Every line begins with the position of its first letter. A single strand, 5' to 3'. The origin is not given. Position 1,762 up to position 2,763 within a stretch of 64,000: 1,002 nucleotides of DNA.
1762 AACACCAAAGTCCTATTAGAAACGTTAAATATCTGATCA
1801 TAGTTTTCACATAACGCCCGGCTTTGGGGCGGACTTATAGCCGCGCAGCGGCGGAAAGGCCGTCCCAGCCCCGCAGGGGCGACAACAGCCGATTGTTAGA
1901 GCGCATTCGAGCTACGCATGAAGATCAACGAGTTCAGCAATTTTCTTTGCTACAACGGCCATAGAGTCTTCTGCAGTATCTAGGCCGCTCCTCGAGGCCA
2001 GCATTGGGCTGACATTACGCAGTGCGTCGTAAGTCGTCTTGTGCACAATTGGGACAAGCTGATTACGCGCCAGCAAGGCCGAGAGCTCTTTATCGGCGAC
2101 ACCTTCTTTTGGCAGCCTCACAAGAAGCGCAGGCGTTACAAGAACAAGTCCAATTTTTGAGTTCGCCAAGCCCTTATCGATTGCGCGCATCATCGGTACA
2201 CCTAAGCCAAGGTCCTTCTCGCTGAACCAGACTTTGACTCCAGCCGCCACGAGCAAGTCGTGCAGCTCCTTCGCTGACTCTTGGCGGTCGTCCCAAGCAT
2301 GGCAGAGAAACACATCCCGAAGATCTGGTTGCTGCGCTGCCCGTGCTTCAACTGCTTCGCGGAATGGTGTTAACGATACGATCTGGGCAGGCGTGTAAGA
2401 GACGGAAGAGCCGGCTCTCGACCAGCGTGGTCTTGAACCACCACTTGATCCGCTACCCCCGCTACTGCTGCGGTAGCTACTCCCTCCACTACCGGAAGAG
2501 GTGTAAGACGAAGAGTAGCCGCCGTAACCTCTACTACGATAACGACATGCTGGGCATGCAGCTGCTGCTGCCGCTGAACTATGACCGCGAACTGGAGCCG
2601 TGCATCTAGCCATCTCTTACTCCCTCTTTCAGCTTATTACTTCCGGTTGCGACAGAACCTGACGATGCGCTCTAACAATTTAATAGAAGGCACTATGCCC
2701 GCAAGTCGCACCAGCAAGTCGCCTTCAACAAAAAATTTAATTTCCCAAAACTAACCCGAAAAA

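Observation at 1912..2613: attI-proximal cassette encodes a TIR-domain protein fused to a Cys-pair and a Gly/Ser/Tyr low-complexity region: candidate single-gene defence or NADase module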

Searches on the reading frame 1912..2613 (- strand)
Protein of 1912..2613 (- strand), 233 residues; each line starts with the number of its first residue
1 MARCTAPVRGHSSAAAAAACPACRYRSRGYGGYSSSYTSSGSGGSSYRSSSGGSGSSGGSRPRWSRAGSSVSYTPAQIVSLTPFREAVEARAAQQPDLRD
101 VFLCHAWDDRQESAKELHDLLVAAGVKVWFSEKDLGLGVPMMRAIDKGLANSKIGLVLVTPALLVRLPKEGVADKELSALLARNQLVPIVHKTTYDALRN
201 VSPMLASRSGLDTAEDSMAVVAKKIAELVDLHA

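Call 3: search_protein_families(library=pfam, proteins=[window:1912-2613:-], max_evalue=0.1)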
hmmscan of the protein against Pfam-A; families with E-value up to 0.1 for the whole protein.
window:1912-2613:- (233 aa): 1 family
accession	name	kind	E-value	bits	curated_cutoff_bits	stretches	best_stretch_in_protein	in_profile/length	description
PF13676.11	TIR_2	-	2.2e-14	54.4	28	1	101-211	1-106/122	TIR domain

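Call 4: search_protein_families(library=padloc, proteins=[window:1912-2613:-], max_evalue=0.1)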
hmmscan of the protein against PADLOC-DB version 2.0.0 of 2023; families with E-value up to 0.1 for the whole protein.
window:1912-2613:- (233 aa): 11 families
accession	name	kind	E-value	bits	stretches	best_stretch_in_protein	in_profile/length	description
PDLC00424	ThsB1|ThsB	-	9.7e-125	413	1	1-231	1-234/234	TIR-like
PDLC05062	PDC-S66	-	1.6e-26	91.4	1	91-229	141-280/282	-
PDLC00417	ThsB1|ThsB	-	4.2e-10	37.6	1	98-228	166-298/303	TIR-like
PDLC02012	SAVED5--SAVED_TIR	-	3.1e-08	31.1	1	97-183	11-94/404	-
PDLC00727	Effector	-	1.1e-05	22.1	1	71-181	152-253/590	TIR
PDLC00728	Effector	-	3.4e-05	21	1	99-160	10-71/432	TIR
PDLC02962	RT-TIR_XII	-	0.00023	18.2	1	87-156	334-403/478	single gene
PDLC02013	SAVED5--SAVED_TIR_JAB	-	0.0012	15.5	1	100-181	174-252/584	-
PDLC02403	Aga_TIR-PNTD1-PNTD2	-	0.016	12.3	1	101-174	5-76/443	Class I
PDLC00419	ThsB1|ThsB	-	0.034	12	1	84-133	13-61/165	TIR-like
PDLC02421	Aga_TIR-PNTD1-PNTD2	-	0.047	10.8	1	101-173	6-76/430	Class I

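Call 5: search_protein_families(library=ncbifam, proteins=[window:1912-2613:-], max_evalue=0.1)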
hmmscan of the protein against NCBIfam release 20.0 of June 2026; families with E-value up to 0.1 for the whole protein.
window:1912-2613:- (233 aa): 2 families
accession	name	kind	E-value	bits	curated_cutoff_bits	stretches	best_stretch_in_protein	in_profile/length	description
NF042941.1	Retron_TIR_antiphage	equivalog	7.9e-11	41.4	600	1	86-206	327-448/464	TIR domain-containing anti-phage reverse transcriptase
TIGR03914.1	UDG_fam_dom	hypoth_equivalog_domain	0.018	14.7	189.95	1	89-180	134-224/231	UdgX family uracil-DNA binding protein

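Call 8: find_homologous_proteins(query=window:1912-2613:-)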
Query window:1912-2613:- (233 aa): 8000 proteins with E <= 0.001 among 8000 candidates; the best 120 are listed.
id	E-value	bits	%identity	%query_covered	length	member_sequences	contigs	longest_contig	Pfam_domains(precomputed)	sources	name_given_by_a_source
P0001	6.5e-143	492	98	100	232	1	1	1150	PF13676.12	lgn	-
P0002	1.3e-139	481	95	100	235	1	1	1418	PF13676.12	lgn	-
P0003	1.1e-137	475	94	100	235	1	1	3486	PF13676.12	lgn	-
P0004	5.5e-137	472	94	100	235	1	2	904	PF13676.12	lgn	-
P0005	2.1e-136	470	94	100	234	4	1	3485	PF13676.12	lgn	-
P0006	3.5e-136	470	84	100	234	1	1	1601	PF13676.12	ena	-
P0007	3.6e-136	470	94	100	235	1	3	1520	PF13676.12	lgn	-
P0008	1.6e-135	468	88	100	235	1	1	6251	PF13676.12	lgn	-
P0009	1.2e-134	465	92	100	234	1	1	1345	PF13676.12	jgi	jgi:hypothetical protein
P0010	2.7e-134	464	92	100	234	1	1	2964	PF13676.12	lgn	-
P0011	2.8e-134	464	84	100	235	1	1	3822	PF13676.12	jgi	jgi:hypothetical protein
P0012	3.0e-134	463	91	100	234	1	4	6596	PF13676.12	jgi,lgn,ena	-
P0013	3.4e-134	463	89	100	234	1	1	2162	PF13676.12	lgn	-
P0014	4.2e-134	463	91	100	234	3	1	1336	PF13676.12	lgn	-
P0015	4.3e-134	463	92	100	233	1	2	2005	PF13676.12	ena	-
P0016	7.0e-134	462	91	100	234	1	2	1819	PF13676.12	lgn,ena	-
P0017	7.0e-134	462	91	100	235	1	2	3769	PF13676.12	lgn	-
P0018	7.4e-134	462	92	100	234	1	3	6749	PF13676.12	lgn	-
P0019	8.4e-134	462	84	100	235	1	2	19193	PF13676.12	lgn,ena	-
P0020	1.3e-133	461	91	100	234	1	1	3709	PF13676.12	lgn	-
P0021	2.4e-133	460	92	100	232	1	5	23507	PF13676.12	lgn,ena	-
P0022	2.8e-133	460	93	100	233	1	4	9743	PF13676.12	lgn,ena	-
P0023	2.8e-133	460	92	100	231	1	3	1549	PF13676.12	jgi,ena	-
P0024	2.8e-133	460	88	100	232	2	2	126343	PF13676.12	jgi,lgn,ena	jgi:hypothetical protein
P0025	3.1e-133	460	93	100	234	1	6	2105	PF13676.12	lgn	-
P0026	3.1e-133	460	92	100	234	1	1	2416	PF13676.12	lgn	-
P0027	3.1e-133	460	90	100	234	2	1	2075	PF13676.12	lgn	-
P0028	4.7e-133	460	91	100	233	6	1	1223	PF13676.12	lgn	-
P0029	5.3e-133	459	85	100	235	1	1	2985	PF13676.12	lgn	-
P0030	9.9e-133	458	88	100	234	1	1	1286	PF13676.12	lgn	-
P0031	1.1e-132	458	93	100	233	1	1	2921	PF13676.12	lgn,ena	-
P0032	1.4e-132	458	92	100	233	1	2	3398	PF13676.12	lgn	-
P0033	1.5e-132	458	93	100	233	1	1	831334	PF13676.12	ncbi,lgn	-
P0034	1.9e-132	458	91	100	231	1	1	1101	PF13676.12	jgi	-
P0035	2.2e-132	457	88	100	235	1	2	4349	PF13676.12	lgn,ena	-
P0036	2.5e-132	457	87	100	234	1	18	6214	PF13676.12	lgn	-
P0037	4.8e-132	456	92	100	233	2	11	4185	PF13676.12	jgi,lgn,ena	jgi:hypothetical protein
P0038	8.9e-132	455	93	100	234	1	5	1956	PF13676.12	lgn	-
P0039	1.1e-131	455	91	100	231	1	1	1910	PF13676.12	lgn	-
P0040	1.4e-131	455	85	100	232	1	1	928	PF13676.12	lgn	-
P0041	1.6e-131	455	89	100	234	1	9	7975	PF13676.12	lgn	-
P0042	1.8e-130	451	90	100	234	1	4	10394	PF13676.12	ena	-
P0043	2.7e-130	451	88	100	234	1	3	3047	PF13676.12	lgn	-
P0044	1.9e-129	448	83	100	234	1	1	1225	PF13676.12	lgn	-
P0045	2.9e-129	447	87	100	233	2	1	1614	PF13676.12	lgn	-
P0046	3.2e-129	447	88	100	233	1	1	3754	PF13676.12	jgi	jgi:hypothetical protein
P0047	4.9e-129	446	88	100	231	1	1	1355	PF13676.12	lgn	-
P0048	2.2e-128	444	91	100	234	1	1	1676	PF13676.12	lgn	-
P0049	4.9e-128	443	87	100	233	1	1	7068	PF13676.12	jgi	jgi:hypothetical protein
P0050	7.9e-128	442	89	100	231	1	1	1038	PF13676.12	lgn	-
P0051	9.1e-128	442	88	100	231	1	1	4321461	PF13676.12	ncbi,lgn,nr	ncbi:TIR domain protein [Bordetella trematum]|nr:TIR domain protein [Bordetella trematum]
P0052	1.7e-125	435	80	100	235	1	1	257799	PF13676.12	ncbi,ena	-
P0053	6.7e-125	433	83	100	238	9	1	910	PF13676.12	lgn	-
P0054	2.0e-124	431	83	100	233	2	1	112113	PF13676.12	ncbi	-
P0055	3.8e-124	430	84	100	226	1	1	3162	PF13676.12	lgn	-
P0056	9.9e-123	426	83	100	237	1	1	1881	PF13676.12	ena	-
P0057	1.1e-122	426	84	100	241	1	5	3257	PF13676.12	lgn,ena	-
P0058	1.3e-121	422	80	99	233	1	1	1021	PF13676.12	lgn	-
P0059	1.3e-121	422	79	99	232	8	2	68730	PF13676.12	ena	-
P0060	2.1e-121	421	81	99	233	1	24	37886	PF13676.12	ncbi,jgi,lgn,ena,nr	ncbi:MAG: TIR domain protein [Gallionellales bacterium RIFOXYD12_FULL_53_10]|nr:MAG: TIR domain prot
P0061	3.3e-121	421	79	99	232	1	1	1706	PF13676.12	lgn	-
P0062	3.9e-121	421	79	99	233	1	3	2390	PF13676.12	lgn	-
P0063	4.0e-121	421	81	99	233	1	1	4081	PF13676.12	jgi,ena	-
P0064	4.4e-121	420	84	99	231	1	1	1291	PF13676.12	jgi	-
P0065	5.2e-121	420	84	99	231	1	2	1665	PF13676.12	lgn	-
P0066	6.1e-121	420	81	99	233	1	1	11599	PF13676.12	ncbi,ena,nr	ncbi:MAG: TIR domain protein [Gallionellales bacterium RIFCSPLOWO2_12_FULL_57_18]|nr:MAG: TIR domain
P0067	6.4e-121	420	83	99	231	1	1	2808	PF13676.12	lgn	-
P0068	7.3e-121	420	80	99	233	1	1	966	PF13676.12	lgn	-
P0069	8.3e-121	420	86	99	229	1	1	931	PF13676.12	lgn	-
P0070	8.5e-121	419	83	99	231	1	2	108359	PF13676.12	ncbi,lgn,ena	-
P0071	9.0e-121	419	81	99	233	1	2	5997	PF13676.12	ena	-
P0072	9.1e-121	419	82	99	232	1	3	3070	PF13676.12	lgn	-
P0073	1.5e-120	419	81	98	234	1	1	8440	PF13676.12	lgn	-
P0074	1.5e-120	419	83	99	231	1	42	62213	PF13676.12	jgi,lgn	-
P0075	1.6e-120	419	77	99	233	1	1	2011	PF13676.12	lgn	-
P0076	1.7e-120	419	81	99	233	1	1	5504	PF13676.12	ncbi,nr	ncbi:MAG TPA: toll/interleukin-1 receptor domain-containing protein [Candidatus Peribacteraceae bact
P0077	2.2e-120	418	83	99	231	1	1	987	PF13676.12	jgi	-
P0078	2.7e-120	418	84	99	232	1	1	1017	PF13676.12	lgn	-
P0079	2.9e-120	418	80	99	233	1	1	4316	PF13676.12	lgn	-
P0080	3.1e-120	418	83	99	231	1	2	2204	PF13676.12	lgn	-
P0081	3.8e-120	417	83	99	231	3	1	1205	PF13676.12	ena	-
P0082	3.9e-120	417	86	99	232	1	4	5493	PF13676.12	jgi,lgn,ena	-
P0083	3.9e-120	417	81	98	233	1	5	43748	PF13676.12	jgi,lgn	jgi:hypothetical protein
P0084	5.4e-120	417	80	98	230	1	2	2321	PF13676.12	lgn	-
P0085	5.5e-120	417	80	99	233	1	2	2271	PF13676.12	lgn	-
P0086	7.2e-120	416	83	99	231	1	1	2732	PF13676.12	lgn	-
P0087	7.7e-120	416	81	98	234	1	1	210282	PF13676.12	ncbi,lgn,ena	-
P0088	8.4e-120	416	81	98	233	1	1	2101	PF13676.12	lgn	-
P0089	9.9e-120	416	80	99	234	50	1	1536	PF13676.12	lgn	-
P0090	1.1e-119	416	78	99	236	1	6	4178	PF13676.12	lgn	-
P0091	1.4e-119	416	84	99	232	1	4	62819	PF13676.12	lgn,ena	-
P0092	1.6e-119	415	82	98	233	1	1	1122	PF13676.12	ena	-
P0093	1.8e-119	415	80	99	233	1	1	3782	PF13676.12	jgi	jgi:hypothetical protein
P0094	1.9e-119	415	82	99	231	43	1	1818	PF13676.12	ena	-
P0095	2.4e-119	415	80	99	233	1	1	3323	PF13676.12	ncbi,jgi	jgi:hypothetical protein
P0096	2.9e-119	414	84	99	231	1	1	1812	PF13676.12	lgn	-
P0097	2.9e-119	414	84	99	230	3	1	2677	PF13676.12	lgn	-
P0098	3.1e-119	414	85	99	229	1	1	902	PF13676.12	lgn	-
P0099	3.4e-119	414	83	99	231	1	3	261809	PF13676.12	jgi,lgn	-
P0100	3.6e-119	414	84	99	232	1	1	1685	PF13676.12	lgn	-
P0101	3.6e-119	414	80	99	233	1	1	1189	PF13676.12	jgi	jgi:hypothetical protein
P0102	3.8e-119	414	81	99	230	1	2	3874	PF13676.12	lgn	-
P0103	4.6e-119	414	82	99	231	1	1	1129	PF13676.12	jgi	jgi:hypothetical protein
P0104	5.2e-119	414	84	98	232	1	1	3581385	PF13676.12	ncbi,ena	-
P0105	6.3e-119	413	84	98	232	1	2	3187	PF13676.12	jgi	jgi:hypothetical protein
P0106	6.6e-119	413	78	99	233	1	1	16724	PF13676.12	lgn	-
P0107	6.6e-119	413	83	99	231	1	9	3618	PF13676.12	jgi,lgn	-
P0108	6.9e-119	413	81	99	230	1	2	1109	PF13676.12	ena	-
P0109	7.0e-119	413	79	100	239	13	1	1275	PF13676.12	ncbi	-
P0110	9.1e-119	413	79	99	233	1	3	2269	PF13676.12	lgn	-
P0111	9.2e-119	413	81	98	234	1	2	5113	PF13676.12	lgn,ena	-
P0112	9.4e-119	413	81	98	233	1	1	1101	PF13676.12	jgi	jgi:TIR domain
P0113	1.1e-118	413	81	99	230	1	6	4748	PF13676.12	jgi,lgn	jgi:hypothetical protein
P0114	1.2e-118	412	80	99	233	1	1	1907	PF13676.12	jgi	jgi:hypothetical protein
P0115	1.3e-118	412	82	99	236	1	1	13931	PF13676.12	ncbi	-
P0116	1.4e-118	412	84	99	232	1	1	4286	PF13676.12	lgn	-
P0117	1.4e-118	412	81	98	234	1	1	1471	PF13676.12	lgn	-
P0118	1.5e-118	412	82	99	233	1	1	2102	PF13676.12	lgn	-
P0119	1.5e-118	412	80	98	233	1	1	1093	PF13676.12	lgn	-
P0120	2.1e-118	412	80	98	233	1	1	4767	PF13676.12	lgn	-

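Call 9: search_solved_structures(query=window:1912-2613:-, max_evalue=1, show_alignments=3)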
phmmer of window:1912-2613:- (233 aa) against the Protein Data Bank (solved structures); distinct sequences matched with E-value up to 1: 13.
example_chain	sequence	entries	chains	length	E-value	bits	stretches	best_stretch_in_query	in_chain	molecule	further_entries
3h16_A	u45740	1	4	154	2.1e-16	63.4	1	99-222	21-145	TIR protein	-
4lzp_B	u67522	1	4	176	6.6e-16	61.8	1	81-228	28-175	Putative uncharacterized protein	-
4lqc_A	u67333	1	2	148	7e-16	61.8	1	99-230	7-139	TcpB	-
4c7m_A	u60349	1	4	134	2.4e-15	60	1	100-228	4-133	Toll/interleukin-1 receptor domain-containing protein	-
7uwg_A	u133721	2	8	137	9.5e-15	58.1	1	100-229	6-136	Molecular chaperone Tir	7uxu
8g83_A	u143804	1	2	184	2e-14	57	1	100-229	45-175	NAD(+) hydrolase AbTIR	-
7uxr_A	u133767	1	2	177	5.8e-14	55.5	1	99-223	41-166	TIR domain protein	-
8qlo_A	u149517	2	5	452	0.011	18.6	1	100-191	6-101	Toll/interleukin-1 receptor domain-containing protein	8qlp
7qqk_A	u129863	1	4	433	0.054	16.4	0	101-164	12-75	TIR_SAVED fusion protein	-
4w8h_A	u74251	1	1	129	0.25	14.2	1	100-192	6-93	Toll-receptor-related 2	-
4w8g_A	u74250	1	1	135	0.29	14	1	100-192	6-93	Toll-receptor-related 2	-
5yd3_A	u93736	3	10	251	0.86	12.4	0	16-82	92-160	scFv 4B08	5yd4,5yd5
5yy4_A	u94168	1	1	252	0.86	12.4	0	16-82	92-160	scFv 4B08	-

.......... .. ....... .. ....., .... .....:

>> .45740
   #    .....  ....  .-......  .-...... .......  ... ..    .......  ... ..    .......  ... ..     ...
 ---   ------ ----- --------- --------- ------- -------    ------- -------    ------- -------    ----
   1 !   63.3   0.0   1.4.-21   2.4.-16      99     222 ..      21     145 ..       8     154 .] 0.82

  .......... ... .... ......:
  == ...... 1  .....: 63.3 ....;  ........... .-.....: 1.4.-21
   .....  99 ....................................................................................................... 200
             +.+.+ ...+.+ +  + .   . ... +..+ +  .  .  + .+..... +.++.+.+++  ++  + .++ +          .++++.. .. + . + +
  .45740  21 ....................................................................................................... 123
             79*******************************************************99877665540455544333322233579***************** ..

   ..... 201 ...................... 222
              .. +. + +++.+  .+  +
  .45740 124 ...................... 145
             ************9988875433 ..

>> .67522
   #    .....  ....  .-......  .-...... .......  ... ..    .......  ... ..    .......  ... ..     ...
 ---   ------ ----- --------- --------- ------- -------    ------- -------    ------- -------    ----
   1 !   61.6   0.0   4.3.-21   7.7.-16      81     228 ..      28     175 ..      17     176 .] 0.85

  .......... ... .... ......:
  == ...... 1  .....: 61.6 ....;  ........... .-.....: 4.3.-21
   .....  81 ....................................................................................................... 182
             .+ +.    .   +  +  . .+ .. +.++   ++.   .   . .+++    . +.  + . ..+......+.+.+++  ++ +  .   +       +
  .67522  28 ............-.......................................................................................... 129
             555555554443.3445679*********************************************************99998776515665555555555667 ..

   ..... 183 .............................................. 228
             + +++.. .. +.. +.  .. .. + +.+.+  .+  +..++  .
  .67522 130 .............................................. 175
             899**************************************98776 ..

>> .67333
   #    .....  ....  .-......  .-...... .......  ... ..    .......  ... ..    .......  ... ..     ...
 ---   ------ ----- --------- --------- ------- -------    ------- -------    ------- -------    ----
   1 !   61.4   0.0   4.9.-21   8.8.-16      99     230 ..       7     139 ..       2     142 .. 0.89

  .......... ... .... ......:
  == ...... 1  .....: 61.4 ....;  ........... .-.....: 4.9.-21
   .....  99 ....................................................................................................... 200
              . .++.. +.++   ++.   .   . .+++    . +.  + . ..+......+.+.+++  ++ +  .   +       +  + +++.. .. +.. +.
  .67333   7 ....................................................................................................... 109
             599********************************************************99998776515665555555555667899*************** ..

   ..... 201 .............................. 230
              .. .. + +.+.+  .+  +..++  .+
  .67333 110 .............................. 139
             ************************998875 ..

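Call 12: find_encoding_contigs(protein=P0051, flank=8000, max_places=3)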
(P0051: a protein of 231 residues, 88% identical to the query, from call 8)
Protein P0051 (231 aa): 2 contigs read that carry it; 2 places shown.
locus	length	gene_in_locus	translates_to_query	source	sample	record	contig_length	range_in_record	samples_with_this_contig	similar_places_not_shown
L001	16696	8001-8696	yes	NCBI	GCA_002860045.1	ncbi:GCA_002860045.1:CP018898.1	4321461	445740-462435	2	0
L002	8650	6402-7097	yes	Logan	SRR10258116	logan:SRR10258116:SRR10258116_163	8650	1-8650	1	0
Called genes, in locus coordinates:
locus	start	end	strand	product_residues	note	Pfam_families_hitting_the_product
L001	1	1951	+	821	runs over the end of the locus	PF27097:VirB4_TrbE_N, PF03135:CagE_TrbE_VirB, PF19044:P-loop_TraG (faint)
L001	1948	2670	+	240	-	-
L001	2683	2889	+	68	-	-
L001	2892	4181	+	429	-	PF04610:TrbL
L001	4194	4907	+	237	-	PF04335:VirB8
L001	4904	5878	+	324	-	PF03524:CagX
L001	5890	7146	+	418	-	PF03743:TrbI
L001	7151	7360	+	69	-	PF10038:DUF2274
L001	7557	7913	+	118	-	-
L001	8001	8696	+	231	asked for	PF13676:TIR_2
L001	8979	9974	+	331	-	-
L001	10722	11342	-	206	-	-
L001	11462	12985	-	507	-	PF00199:Catalase, PF06628:Catalase-rel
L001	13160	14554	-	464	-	PF00860:Xan_ur_permease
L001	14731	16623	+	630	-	PF02518:HATPase_c (weak), PF13589:HATPase_c_3, PF00183:HSP90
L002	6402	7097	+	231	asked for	PF13676:TIR_2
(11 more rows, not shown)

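Call 13: find_encoding_contigs(protein=P0033, flank=8000, max_places=3)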
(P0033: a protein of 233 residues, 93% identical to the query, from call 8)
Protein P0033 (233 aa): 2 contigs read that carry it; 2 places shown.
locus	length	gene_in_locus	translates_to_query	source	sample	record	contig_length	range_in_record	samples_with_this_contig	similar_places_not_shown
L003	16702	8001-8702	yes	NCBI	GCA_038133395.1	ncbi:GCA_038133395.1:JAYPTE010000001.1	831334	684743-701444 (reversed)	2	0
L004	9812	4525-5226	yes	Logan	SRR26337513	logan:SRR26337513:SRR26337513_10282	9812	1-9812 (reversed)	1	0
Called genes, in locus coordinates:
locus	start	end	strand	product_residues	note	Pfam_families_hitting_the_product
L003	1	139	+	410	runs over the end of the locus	PF23914:TPR_CcmH_CycH, PF23892:Ig_CycH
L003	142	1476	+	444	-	PF00005:ABC_tran, PF03379:CcmB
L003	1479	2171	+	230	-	PF01578:Cytochrom_C_asm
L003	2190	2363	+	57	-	-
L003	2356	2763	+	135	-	PF03100:CcmE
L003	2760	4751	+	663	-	PF01578:Cytochrom_C_asm, PF16327:CcmF_C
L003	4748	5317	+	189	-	PF00578:AhpC-TSA, PF08534:Redoxin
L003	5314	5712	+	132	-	PF03918:CcmH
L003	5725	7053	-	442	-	PF13657:Couple_hipA, PF07804:HipA_C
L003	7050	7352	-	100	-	PF13560:HTH_31 (weak), PF01381:HTH_3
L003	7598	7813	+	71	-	-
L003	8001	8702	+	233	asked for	PF13676:TIR_2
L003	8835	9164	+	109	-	PF18602:Rap1a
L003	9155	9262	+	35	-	-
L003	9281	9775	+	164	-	-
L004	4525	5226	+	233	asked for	PF13676:TIR_2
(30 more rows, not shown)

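Call 14: find_encoding_contigs(protein=P0104, flank=8000, max_places=3)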
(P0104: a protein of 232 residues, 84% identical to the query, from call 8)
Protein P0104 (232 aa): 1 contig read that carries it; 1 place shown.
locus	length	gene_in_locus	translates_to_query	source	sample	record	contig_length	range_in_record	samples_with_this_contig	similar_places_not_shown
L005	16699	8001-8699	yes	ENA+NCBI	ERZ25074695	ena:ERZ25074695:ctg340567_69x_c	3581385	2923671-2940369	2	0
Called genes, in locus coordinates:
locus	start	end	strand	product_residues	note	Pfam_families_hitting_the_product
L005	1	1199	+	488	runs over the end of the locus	PF00171:Aldedh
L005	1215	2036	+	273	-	PF00561:Abhydrolase_1, PF12146:Hydrolase_4, PF12697:Abhydrolase_6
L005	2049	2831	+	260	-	PF01557:FAA_hydrolase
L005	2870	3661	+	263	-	PF01557:FAA_hydrolase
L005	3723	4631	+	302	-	PF09290:AcetDehyd-dimer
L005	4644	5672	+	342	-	PF00682:HMGL-like, PF07836:DmpG_comm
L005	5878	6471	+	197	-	PF01323:DSBA, PF13462:Thioredoxin_4 (weak)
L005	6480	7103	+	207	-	PF00462:Glutaredoxin (faint), PF02798:GST_N, PF13417:GST_N_3, PF13409:GST_N_2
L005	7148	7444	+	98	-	PF04365:BrnT_toxin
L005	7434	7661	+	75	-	PF12441:CopG_antitoxin, PF14384:BrnA_antitoxin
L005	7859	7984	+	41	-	-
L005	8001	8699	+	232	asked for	PF13676:TIR_2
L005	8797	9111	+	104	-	-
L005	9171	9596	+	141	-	-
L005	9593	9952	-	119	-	-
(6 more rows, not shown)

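Call 15: search_protein_representatives(protein=window:1912-2613:-)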
Query: 233 residues. Proteins with E-value up to 0.001 (for the whole library): 6232; up to 1e-10: 1560; up to 1e-30: 135. The best 150 are listed.
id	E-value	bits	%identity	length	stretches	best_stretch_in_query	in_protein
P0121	4.9e-88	310.7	69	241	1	1-229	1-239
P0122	1.7e-86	305.7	77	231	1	47-230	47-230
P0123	3.5e-79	281.8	63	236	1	1-231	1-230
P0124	1.6e-70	253.5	75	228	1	1-171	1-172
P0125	1.3e-66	240.7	55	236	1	1-227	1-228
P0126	1.9e-64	233.6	66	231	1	52-226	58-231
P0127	1.5e-63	230.7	69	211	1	72-230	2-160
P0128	3.9e-63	229.3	64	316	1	1-175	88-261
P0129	3.4e-62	226.2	61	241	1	27-216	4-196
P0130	7.4e-61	221.9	70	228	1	74-229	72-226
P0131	1.5e-60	220.9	70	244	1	73-230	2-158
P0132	1.9e-60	220.6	64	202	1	59-229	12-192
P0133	7.8e-60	218.5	69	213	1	72-229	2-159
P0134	1.2e-59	217.9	75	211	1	80-224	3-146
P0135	8.9e-58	211.8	76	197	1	1-143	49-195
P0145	1.0e-52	195.3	53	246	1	1-228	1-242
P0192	5.5e-39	150.4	48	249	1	69-227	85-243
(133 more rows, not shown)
